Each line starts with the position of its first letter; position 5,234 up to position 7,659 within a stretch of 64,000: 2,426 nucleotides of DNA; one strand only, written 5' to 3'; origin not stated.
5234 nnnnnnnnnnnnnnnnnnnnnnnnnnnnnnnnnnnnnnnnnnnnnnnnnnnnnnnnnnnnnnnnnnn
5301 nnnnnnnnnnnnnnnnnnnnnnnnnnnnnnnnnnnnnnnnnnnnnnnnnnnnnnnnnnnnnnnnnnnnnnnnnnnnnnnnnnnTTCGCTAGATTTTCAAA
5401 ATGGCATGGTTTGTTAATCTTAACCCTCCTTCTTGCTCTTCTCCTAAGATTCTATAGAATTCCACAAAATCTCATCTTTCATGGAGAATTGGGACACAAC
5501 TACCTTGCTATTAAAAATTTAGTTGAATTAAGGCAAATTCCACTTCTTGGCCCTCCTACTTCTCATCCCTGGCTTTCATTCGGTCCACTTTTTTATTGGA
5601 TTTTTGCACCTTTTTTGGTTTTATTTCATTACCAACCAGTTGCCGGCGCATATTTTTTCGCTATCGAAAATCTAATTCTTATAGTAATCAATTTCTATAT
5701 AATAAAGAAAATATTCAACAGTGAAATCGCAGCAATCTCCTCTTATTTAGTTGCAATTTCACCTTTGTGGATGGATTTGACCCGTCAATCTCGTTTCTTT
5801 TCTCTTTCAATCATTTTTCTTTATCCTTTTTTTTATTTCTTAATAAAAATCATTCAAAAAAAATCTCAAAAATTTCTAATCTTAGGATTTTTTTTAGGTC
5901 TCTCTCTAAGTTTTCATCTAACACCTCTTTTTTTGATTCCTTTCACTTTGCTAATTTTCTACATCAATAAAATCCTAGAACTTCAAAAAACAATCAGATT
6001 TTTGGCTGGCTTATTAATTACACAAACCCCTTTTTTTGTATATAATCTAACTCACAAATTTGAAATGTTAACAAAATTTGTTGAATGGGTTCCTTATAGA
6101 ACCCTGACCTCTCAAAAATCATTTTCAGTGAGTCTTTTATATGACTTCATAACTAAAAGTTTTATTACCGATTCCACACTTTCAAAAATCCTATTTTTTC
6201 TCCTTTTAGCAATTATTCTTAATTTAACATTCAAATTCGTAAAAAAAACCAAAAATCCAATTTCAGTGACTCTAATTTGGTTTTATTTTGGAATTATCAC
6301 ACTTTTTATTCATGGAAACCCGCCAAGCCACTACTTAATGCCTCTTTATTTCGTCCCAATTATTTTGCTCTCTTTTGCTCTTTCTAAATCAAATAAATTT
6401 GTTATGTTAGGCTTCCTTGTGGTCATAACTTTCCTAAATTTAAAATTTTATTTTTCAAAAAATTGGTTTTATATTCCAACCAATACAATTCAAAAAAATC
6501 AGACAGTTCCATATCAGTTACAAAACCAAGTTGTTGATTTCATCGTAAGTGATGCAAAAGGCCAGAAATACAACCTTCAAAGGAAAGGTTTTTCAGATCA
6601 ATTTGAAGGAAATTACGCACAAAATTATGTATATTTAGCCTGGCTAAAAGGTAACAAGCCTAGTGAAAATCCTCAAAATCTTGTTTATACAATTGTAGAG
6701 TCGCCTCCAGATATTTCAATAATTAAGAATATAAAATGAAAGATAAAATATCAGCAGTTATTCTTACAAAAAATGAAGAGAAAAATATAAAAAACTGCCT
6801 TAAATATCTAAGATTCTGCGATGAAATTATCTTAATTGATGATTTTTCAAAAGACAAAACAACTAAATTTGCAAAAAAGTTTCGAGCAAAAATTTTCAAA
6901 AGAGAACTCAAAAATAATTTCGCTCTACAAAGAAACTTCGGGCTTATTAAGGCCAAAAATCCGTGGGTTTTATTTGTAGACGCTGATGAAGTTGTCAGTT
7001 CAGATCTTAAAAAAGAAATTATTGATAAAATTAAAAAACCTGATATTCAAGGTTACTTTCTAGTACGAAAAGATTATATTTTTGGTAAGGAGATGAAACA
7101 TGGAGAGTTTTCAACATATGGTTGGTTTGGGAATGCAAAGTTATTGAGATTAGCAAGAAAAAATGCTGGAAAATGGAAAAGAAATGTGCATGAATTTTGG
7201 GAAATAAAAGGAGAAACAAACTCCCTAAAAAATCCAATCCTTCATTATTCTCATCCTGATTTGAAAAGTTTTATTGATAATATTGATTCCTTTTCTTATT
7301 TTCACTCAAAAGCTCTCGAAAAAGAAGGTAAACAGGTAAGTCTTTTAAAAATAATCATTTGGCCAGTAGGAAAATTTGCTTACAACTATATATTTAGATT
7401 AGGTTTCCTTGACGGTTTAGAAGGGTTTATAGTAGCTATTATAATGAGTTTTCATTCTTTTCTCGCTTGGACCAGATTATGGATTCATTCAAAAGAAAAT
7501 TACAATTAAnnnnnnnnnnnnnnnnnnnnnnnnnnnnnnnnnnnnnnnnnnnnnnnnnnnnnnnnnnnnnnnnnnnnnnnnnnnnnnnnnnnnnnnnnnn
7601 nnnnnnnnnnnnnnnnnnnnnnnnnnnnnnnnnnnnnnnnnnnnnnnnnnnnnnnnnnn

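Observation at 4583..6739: GT2-to-GT-C fusion protein inside the first glycan operon (1707-8645)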

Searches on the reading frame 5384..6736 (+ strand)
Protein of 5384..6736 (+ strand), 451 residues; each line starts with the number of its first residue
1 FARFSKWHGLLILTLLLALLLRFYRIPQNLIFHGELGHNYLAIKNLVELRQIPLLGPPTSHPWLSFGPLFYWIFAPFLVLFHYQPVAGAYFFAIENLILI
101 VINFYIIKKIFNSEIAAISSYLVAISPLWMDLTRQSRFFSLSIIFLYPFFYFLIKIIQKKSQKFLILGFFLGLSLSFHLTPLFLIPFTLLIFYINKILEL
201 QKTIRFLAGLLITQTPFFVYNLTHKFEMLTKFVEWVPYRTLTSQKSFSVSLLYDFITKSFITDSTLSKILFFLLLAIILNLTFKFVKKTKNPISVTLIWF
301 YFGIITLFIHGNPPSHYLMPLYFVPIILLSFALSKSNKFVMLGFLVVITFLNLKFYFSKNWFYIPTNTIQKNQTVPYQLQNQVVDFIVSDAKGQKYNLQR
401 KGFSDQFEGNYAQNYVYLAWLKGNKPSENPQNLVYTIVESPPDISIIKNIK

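Call 6: search_solved_structures(query=window:5384-6736:+, max_evalue=10, show_alignments=3)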
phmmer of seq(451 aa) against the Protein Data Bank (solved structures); distinct sequences matched with E-value up to 10: 0.

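Call 48: search_protein_representatives(protein=window:5390-6736:+)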
Query: 449 residues. Proteins with E-value up to 0.001 (for the whole library): 2229; up to 1e-10: 783; up to 1e-30: 138. The best 150 are listed.
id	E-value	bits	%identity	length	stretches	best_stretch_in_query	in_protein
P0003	9.8e-137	473.1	50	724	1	1-448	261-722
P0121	3.6e-115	402.0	49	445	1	4-446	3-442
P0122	1.6e-111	390.0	49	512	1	2-439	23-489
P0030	1.4e-102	360.6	45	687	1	2-447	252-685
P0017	4.0e-96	339.3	42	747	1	1-430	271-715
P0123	5.9e-95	335.4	46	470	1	1-441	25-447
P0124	9.1e-94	331.5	42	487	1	9-426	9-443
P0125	3.3e-93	329.7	42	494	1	9-438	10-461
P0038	8.9e-93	328.2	42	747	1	1-438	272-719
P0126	2.2e-91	323.7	43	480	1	5-439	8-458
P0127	4.4e-91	322.7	44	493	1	8-446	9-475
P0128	6.5e-90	318.8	45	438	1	16-444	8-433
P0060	2.8e-89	316.7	41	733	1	1-431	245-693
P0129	1.5e-88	314.3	42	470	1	4-441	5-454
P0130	2.1e-88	313.8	43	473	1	10-440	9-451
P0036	4.2e-88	312.8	33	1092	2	5-438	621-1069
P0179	4.9e-61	223.6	38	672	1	1-427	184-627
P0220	2.1e-34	135.8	32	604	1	4-438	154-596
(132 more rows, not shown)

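Call 49: find_encoding_contigs(protein=P0121, flank=7000, max_places=2)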
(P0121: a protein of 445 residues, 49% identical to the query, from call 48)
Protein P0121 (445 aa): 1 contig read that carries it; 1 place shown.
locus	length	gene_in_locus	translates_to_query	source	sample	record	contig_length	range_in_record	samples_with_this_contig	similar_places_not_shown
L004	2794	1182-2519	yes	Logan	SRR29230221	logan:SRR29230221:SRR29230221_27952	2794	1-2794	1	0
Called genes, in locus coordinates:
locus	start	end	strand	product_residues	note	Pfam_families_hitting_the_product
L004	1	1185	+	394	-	?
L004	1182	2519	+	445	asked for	PF13231:PMT_2 (weak)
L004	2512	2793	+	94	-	?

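Call 50: find_encoding_contigs(protein=P0124, flank=7000, max_places=2)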
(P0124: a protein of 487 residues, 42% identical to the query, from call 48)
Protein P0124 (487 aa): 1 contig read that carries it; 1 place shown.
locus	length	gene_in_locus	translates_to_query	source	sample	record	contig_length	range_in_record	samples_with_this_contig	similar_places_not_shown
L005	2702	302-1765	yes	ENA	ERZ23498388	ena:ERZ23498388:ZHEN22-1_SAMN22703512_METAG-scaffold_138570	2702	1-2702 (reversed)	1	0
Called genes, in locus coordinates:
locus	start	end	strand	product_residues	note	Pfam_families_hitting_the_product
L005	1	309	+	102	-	?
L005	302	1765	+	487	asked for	PF13231:PMT_2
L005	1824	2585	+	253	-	PF00535:Glycos_transf_2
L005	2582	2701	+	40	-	?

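Call 51: search_protein_families(library=pfam, proteins=[L004:1-1182:+, L005:1-306:+, L004:2512-2793:+], max_evalue=0.01)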
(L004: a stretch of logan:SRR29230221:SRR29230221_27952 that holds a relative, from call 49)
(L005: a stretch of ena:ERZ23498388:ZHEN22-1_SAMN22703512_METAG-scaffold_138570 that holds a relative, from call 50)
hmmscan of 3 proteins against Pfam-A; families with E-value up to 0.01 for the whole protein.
L004:1-1182:+ (394 aa): 2 families
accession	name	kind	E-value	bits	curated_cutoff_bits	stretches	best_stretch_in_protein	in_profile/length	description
PF13440.11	Polysacc_synt_3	-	8.5e-56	189.8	23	1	24-311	6-293/293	Polysaccharide biosynthesis protein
PF01943.22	Polysacc_synt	-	7.1e-22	78.6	28.2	1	21-257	27-269/274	Polysaccharide biosynthesis protein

L005:1-306:+ (102 aa): 0 families

L004:2512-2793:+ (94 aa): 3 families
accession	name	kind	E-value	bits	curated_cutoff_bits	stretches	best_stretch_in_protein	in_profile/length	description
PF00535.33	Glycos_transf_2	-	1.4e-20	74.4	23.3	1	3-87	1-94/168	Glycosyl transferase family 2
PF10111.15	Glyco_tranf_2_2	-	2.4e-07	30.9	27.3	1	5-86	3-96/276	Glycosyltransferase like family 2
PF13704.12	Glyco_tranf_2_4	-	1.9e-06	28.7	27.5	1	9-86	1-86/98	Glycosyl transferase family 2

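Call 56: find_related_loci(query=A3, collection=genome_contigs, flank=9000)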
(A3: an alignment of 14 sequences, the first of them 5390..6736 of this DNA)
Query A3 (449 aa) in genome_contigs; peptide patterns used: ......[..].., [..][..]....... (x = any residue, [..] = any of these).
85 stretches matched a pattern; 34 encode a relative of the query (tblastn E <= 1e-3); 33 distinct loci.
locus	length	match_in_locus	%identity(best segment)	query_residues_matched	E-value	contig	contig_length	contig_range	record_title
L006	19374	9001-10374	48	1-438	7e-132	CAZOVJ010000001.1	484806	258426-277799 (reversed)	MAG TPA_asm: uncultured Gammaproteobacteria bacterium isolate SRP068000_co4_46 genome assembly, contig: NODE_3_length_48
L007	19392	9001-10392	43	4-438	6e-113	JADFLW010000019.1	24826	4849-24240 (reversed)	MAG: Patescibacteria group bacterium isolate B55T1B8 B55T1B8_NODE3167, whole genome shotgun sequence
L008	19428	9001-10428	42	8-449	6e-110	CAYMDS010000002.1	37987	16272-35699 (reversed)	MAG TPA_asm: uncultured Gammaproteobacteria bacterium isolate SRP192515_co2_133 genome assembly, contig: NODE_746_length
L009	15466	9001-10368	42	1-443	8e-108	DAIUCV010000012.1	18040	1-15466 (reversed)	MAG TPA_asm: Patescibacteria group bacterium isolate CTOTU14580 NODE_238_length_18040_cov_9.772811, whole genome shotgun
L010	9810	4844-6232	43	4-447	4e-107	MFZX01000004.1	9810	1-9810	MAG: Candidatus Roizmanbacteria bacterium RIFCSPHIGHO2_12_FULL_37_23 rifcsphigho2_12_scaffold_12665, whole genome shotgu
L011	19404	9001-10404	43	4-448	1e-106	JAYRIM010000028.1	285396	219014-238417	MAG: Candidatus Levyibacteriota bacterium isolate SZ_szas25bin.53 k141_1536689, whole genome shotgun sequence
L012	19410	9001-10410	39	5-448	4e-103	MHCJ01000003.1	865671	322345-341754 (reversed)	MAG: Candidatus Chisholmbacteria bacterium RIFCSPHIGHO2_01_FULL_52_32 rifcsphigho2_01_scaffold_32, whole genome shotgun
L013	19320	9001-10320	43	5-438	8e-103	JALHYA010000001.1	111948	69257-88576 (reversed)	MAG: Patescibacteria group bacterium isolate PFL142 seq_158811, whole genome shotgun sequence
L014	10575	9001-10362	43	6-438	3e-102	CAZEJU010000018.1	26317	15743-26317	MAG TPA_asm: uncultured Gammaproteobacteria bacterium isolate binchicken_co105_439 genome assembly, contig: NODE_2287_le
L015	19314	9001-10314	42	8-439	3e-101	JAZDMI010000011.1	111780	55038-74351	MAG: Candidatus Gottesmanbacteria bacterium isolate MEGAHIT-group-0.642 k141_6618574, whole genome shotgun sequence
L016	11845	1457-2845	39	9-449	3e-100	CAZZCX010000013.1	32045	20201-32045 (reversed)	MAG TPA_asm: uncultured Gammaproteobacteria bacterium isolate SRP173033_co1_414 genome assembly, contig: NODE_2038_lengt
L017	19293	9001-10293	42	25-438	2e-97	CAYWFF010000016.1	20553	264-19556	MAG TPA_asm: uncultured Gammaproteobacteria bacterium isolate SRP193661_co1_213 genome assembly, contig: NODE_2692_lengt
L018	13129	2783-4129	41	6-449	2e-95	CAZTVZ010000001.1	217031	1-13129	MAG TPA_asm: uncultured Gammaproteobacteria bacterium isolate binchicken_co27_378 genome assembly, contig: NODE_55_lengt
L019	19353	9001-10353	40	8-447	3e-92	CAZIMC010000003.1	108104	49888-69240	MAG TPA_asm: uncultured Gammaproteobacteria bacterium isolate SRP170004_co1_20 genome assembly, contig: NODE_196_length_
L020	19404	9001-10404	40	8-448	4e-90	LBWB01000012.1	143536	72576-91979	MAG: Candidatus Woesebacteria bacterium GW2011_GWB1_39_12 UT24_C0012, whole genome shotgun sequence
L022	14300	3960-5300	37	11-447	5e-79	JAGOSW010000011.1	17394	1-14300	Candidatus Woesebacteria bacterium isolate Gw_Eff_bin_35 Gw_Eff_7058_length_17394_cov_18.336885, whole genome shotgun se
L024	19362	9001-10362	36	13-446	4e-74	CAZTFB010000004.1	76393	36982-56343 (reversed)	MAG TPA_asm: uncultured Gammaproteobacteria bacterium isolate SRP329715_co1_107 genome assembly, contig: NODE_369_length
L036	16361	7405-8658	35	8-438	4e-66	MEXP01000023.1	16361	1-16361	MAG: Candidatus Amesbacteria bacterium RIFCSPLOWO2_01_FULL_49_25 rifcsplowo2_01_scaffold_7296, whole genome shotgun sequ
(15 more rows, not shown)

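Call 88: search_protein_families(library=pfam, proteins=[L014:3716-6304:+, L036:3076-4782:+, L022:1966-3945:+, L024:6119-8203:+, P0179, P0220], max_evalue=0.0001)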
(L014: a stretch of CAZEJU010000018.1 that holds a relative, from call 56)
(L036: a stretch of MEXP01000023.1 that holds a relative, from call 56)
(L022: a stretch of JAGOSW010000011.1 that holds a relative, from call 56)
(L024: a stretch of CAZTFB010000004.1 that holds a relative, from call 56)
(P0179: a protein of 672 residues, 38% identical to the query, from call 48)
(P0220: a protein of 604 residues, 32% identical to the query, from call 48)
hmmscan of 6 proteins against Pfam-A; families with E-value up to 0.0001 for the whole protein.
L014:3716-6304:+ (863 aa): 3 families
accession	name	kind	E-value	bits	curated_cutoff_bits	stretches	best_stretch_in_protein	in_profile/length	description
PF00535.33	Glycos_transf_2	-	8e-29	101.2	23.3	1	4-183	1-161/168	Glycosyl transferase family 2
PF13641.12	Glyco_tranf_2_3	-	6.7e-14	52.9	27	1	3-235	3-220/230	Glycosyltransferase like family 2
PF13231.12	PMT_2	-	1.8e-08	35.2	26.1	1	429-559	24-153/160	Dolichyl-phosphate-mannose-protein mannosyltransferase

L036:3076-4782:+ (569 aa): 2 families
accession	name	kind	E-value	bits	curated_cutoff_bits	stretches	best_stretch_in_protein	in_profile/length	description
PF00535.33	Glycos_transf_2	-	3.7e-14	53.5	23.3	1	4-165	27-167/168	Glycosyl transferase family 2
PF10111.15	Glyco_tranf_2_2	-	4.1e-09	36.8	27.3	1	4-188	29-202/276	Glycosyltransferase like family 2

L022:1966-3945:+ (660 aa): 16 families
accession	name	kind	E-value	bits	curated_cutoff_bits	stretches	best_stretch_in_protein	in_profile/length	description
PF01943.22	Polysacc_synt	-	4.2e-24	85.9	28.2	1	6-271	3-272/274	Polysaccharide biosynthesis protein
PF13847.12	Methyltransf_31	-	5.8e-23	81.6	27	1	453-565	2-119/145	Methyltransferase domain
PF13489.12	Methyltransf_23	-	5.9e-21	75.3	27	1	452-601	20-163/164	Methyltransferase domain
PF08241.18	Methyltransf_11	-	8e-20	71.7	21.2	1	459-555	1-95/95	Methyltransferase domain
PF13649.12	Methyltransf_25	-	1e-18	68.2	27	1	458-551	1-97/97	Methyltransferase domain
PF08242.18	Methyltransf_12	-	3.6e-17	63.3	30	1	459-553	1-98/98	Methyltransferase domain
PF02353.26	CMAS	-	6.3e-11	42.5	27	1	457-557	65-166/273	Mycolic acid cyclopropane synthetase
PF06325.19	PrmA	-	4.2e-09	36.8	22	1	449-556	157-259/296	Ribosomal protein L11 methyltransferase (PrmA)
PF08003.17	Methyltransf_9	-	1.7e-08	34.3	23.8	1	455-557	116-219/315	Protein of unknown function (DUF1698)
PF05175.20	MTS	-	1.8e-08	34.6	23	1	451-555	28-138/170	Methyltransferase small domain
PF13679.12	Methyltransf_32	-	3.6e-07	30.7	27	1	444-524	10-105/143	Methyltransferase domain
PF01209.24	Ubie_methyltran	-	3.9e-06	26.8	20.1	1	452-567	46-164/233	ubiE/COQ5 methyltransferase family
PF05401.17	NodS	-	8.8e-06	26.1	24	1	454-578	42-166/201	Nodulation protein S (NodS)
PF03848.20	TehB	-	1.3e-05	25.2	20.4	1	450-557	28-135/193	Tellurite resistance protein TehB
PF05219.18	DREV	-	3.6e-05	23.4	26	0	454-556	94-187/265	DREV methyltransferase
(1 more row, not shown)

L024:6119-8203:+ (695 aa): 4 families
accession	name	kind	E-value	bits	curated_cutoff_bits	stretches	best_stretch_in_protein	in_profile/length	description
PF00535.33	Glycos_transf_2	-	2.4e-15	57.3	23.3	1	7-128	3-123/168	Glycosyl transferase family 2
PF13641.12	Glyco_tranf_2_3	-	1.8e-08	35.1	27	1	7-214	7-224/230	Glycosyltransferase like family 2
PF01943.22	Polysacc_synt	-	4.7e-08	33.2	28.2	1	312-563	2-270/274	Polysaccharide biosynthesis protein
PF13506.12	Glyco_transf_21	-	6.3e-08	32.7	21.7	1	78-219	24-174/174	Glycosyl transferase family 21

P0179 (672 aa): 1 family
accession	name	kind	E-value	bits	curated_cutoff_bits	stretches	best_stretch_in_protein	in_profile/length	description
PF13231.12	PMT_2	-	4.6e-07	30.6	26.1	1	249-394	4-150/160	Dolichyl-phosphate-mannose-protein mannosyltransferase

P0220 (604 aa): 1 family
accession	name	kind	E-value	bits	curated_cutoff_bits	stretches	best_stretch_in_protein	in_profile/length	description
PF13231.12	PMT_2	-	6.1e-11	43.2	26.1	1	214-350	2-137/160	Dolichyl-phosphate-mannose-protein mannosyltransferase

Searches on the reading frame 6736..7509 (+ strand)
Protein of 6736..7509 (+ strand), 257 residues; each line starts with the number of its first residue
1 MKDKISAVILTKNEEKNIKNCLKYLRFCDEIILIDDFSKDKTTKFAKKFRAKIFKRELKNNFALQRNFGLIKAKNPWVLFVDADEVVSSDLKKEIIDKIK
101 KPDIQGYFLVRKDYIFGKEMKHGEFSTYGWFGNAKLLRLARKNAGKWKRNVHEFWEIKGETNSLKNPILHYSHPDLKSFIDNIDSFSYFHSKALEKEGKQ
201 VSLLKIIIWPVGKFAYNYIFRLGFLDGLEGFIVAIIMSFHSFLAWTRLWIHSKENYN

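Call 3: search_protein_families(library=pfam, proteins=[window:6736-7509:+], max_evalue=0.1)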
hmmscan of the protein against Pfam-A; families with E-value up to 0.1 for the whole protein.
window:6736-7509:+ (257 aa): 3 families
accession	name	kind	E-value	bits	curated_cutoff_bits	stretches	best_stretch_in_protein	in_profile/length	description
PF00535.33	Glycos_transf_2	-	8.8e-20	71.7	23.3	1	6-114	1-118/168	Glycosyl transferase family 2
PF10111.15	Glyco_tranf_2_2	-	5.7e-06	26.5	27.3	1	7-97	2-104/276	Glycosyltransferase like family 2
PF13704.12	Glyco_tranf_2_4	-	6.4e-05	23.8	27.5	1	12-89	1-86/98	Glycosyl transferase family 2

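Call 4: search_protein_families(library=ncbifam, proteins=[window:6736-7509:+], max_evalue=0.1)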
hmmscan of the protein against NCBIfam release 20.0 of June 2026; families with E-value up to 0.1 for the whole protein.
window:6736-7509:+ (257 aa): 13 families
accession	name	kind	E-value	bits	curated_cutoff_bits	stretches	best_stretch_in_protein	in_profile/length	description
TIGR04283.1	glyco_like_mftF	equivalog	5.2e-13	49.1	182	1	5-110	1-109/221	TIGR04283 family arsenosugar biosynthesis glycosyltransferase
TIGR04195.1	S_glycosyl_SunS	equivalog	2.8e-11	42.9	350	1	5-95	59-151/421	SunS family peptide S-glycosyltransferase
NF007482.0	PRK10073.1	equivalog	7e-08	31.8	423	1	3-101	6-112/334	glycosyltransferase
TIGR03965.1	mycofact_glyco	equivalog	1.3e-06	27.6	280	1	3-104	74-184/467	mycofactocin biosynthesis glycosyltransferase MftF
TIGR04182.1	glyco_TIGR04182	equivalog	1.3e-05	24.8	325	1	5-101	2-99/293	S-layer glycoprotein N-glycosyltransferase AglJ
TIGR03937.1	PgaC_IcaA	equivalog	1.7e-05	24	422.3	1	3-101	45-152/407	poly-beta-1,6-N-acetyl-D-glucosamine synthase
NF041875.1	EPS_EpsD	equivalog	4.6e-05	23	370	1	6-91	2-96/325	exopolysaccharide biosynthesis glycosyltransferase EpsD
NF010496.0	PRK13915.1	equivalog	0.00012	21.3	262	1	3-57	31-92/307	glucosyl-3-phosphoglycerate synthase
NF050050.1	ProtGlycPglI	equivalog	0.00016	21.2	500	1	4-119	3-130/306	GalNAc(5)-diNAcBac-PP-undecaprenol beta-1,3-glucosyltransferase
NF047683.1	TeichurnBiosyTuaG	equivalog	0.00017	21.3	400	1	5-97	8-109/252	teichuronic acid biosynthesis protein TuaG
NF038302.1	EPS_HpsE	equivalog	0.00056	19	300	1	17-90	15-102/307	hormogonium polysaccharide biosynthesis glycosyltransferase HpsE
NF045692.1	OglycostaseCruG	equivalog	0.0012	17.8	600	1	4-100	42-153/386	2'-O-glycosyltransferase CruG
TIGR03469.1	HpnB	hypoth_equivalog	0.028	13.5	379.25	1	4-52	45-98/386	hopene-associated glycosyltransferase HpnB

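Call 37: search_solved_structures(query=window:6736-7506:+, max_evalue=0.01)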
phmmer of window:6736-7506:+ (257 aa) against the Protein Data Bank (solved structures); distinct sequences matched with E-value up to 0.01: 9.
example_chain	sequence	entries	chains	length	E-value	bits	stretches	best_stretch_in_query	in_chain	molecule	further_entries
22ao_A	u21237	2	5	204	5.6e-19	72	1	2-162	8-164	GmaR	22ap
7msp_A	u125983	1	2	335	1.7e-07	34.3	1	5-96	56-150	SPbeta prophage-derived glycosyltransferase SunS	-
7msn_A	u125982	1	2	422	2.6e-07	33.8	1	5-96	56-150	SPbeta prophage-derived glycosyltransferase SunS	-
7msk_A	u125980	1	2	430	3e-07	33.5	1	5-87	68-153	Glyco_trans_2-like domain-containing protein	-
5tze_C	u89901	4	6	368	2.5e-05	27.2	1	4-95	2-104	Glycosyl transferase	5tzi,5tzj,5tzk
6p61_A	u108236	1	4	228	3.5e-05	26.8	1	5-92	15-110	Glycosyltransferase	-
5tz8_A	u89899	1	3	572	5.8e-05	26.1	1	4-95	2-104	Glycosyl transferase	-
3bcv_A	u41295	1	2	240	0.00048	23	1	4-99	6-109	Putative glycosyltransferase protein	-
5hea_A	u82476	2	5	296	0.0092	18.8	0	4-89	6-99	Putative glycosyltransferase (GalT1)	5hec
